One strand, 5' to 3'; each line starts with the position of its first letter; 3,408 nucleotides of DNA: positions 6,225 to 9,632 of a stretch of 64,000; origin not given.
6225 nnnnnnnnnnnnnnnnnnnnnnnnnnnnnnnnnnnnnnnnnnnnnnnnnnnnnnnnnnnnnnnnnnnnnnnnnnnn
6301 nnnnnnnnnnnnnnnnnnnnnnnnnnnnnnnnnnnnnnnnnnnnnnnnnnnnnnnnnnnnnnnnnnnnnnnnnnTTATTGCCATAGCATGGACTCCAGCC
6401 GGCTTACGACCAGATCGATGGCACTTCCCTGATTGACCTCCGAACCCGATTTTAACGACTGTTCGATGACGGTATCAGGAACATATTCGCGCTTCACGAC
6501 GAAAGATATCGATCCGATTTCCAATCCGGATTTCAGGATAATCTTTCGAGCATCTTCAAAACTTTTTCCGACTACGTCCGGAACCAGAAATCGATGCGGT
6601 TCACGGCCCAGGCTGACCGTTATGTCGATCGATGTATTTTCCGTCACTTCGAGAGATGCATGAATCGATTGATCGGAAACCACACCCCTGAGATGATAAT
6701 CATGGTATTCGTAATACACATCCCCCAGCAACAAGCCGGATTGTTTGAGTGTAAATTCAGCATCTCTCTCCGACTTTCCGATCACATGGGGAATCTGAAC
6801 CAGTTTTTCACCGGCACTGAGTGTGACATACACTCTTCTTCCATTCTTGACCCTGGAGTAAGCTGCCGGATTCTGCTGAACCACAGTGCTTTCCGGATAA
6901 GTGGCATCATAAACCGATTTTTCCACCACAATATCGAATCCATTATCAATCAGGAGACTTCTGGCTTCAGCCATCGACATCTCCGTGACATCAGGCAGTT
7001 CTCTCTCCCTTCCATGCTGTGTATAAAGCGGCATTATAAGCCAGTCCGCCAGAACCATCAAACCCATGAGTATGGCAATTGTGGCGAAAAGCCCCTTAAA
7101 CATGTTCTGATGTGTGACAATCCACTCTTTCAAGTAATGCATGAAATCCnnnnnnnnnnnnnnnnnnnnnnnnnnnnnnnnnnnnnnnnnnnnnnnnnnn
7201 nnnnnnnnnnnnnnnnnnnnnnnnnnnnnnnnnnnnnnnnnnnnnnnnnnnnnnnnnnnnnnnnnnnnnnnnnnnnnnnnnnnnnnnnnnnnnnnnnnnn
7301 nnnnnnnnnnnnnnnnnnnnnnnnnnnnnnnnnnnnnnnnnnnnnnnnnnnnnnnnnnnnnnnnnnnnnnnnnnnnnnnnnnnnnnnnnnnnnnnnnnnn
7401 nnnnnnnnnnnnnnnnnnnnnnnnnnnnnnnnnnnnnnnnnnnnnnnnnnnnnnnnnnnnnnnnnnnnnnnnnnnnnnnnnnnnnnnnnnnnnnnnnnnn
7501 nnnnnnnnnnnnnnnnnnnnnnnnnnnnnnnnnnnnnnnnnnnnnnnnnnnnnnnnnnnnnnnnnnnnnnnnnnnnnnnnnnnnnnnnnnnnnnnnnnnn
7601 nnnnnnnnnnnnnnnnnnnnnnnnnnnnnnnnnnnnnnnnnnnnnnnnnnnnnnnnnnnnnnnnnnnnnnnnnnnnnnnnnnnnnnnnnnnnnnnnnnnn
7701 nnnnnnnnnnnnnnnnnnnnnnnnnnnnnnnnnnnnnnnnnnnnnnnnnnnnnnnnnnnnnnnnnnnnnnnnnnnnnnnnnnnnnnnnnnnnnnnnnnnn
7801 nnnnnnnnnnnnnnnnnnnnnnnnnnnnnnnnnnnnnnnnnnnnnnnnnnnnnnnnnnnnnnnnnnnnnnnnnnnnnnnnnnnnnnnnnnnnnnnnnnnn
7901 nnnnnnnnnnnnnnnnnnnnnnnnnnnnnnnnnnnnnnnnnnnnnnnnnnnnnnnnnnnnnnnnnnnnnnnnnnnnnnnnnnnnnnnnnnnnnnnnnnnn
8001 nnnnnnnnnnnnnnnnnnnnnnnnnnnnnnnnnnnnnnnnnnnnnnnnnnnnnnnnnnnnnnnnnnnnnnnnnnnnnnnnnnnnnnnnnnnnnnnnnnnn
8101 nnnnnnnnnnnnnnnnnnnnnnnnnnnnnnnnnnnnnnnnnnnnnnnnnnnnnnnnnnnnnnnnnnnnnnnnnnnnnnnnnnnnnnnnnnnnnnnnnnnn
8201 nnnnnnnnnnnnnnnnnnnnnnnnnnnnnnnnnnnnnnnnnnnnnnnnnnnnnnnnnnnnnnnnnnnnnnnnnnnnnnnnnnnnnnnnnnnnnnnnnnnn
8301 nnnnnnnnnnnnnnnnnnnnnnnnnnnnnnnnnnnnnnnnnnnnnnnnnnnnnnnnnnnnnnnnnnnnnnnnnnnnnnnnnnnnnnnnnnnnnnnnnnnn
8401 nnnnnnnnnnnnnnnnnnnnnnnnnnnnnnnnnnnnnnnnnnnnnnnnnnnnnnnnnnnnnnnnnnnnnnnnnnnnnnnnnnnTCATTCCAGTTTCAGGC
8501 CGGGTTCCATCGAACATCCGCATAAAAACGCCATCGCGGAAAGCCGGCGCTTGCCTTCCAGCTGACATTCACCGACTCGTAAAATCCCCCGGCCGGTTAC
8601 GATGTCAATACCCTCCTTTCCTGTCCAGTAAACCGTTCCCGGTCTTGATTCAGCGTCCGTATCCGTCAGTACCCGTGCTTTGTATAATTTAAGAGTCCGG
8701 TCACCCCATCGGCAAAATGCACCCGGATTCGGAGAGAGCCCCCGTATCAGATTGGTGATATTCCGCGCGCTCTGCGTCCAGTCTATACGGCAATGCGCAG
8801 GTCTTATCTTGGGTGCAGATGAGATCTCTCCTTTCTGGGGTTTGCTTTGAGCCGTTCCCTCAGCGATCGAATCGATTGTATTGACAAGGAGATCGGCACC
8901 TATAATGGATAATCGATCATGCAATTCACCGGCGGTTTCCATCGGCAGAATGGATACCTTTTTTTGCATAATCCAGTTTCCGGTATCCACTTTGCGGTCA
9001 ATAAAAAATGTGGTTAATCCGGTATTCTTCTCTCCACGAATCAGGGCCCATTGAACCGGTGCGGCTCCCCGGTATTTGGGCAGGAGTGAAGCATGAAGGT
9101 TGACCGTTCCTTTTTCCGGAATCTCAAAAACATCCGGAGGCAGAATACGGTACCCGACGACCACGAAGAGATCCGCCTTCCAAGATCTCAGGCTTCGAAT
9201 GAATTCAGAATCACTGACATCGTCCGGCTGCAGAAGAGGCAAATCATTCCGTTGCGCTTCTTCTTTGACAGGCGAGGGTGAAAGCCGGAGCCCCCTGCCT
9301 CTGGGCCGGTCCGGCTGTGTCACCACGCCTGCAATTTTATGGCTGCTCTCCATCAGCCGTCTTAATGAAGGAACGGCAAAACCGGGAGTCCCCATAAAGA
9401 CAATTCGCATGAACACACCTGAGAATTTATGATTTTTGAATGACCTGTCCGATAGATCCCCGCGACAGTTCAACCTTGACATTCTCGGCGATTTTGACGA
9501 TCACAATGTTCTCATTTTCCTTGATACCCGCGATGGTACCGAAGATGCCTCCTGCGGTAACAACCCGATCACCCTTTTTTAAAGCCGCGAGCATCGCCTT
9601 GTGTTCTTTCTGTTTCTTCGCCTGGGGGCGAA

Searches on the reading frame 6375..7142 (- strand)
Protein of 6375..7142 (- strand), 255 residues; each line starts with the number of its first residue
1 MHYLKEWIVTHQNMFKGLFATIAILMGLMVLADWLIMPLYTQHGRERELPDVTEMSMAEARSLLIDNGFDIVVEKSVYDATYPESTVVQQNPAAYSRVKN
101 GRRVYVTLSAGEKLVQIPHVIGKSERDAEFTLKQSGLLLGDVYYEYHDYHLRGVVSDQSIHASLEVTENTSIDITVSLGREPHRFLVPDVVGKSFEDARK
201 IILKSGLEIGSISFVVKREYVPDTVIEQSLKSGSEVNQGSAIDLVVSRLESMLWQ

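Call 76: search_protein_families(library=pfam, proteins=[window:6375-7142:-], max_evalue=0.00001)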
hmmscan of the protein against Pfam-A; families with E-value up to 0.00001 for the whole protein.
window:6375-7142:- (255 aa): 1 family
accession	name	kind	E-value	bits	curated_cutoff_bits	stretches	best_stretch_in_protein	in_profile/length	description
PF03793.24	PASTA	-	7.6e-41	138.3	23.2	3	48-109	2-63/64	PASTA domain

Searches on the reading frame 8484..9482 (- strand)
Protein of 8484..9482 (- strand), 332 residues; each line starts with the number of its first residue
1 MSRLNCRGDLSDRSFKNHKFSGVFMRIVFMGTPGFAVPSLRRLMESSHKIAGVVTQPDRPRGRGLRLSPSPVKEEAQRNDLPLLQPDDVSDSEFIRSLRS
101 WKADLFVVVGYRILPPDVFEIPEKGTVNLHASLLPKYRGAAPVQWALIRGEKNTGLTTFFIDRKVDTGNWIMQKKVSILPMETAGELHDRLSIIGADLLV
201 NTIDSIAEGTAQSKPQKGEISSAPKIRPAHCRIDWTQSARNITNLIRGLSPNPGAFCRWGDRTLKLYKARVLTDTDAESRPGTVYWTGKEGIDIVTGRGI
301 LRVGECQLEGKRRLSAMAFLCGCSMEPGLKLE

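Call 76: search_protein_families(library=pfam, proteins=[window:8484-9482:-], max_evalue=0.00001)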
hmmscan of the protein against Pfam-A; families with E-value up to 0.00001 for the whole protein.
window:8484-9482:- (332 aa): 2 families
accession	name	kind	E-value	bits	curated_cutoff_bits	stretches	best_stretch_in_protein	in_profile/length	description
PF00551.24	Formyl_trans_N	-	1.2e-41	142.9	26.1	1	25-202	1-180/181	Formyl transferase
PF02911.23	Formyl_trans_C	-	3.5e-27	94.9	21.1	1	225-323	1-99/100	Formyl transferase, C-terminal domain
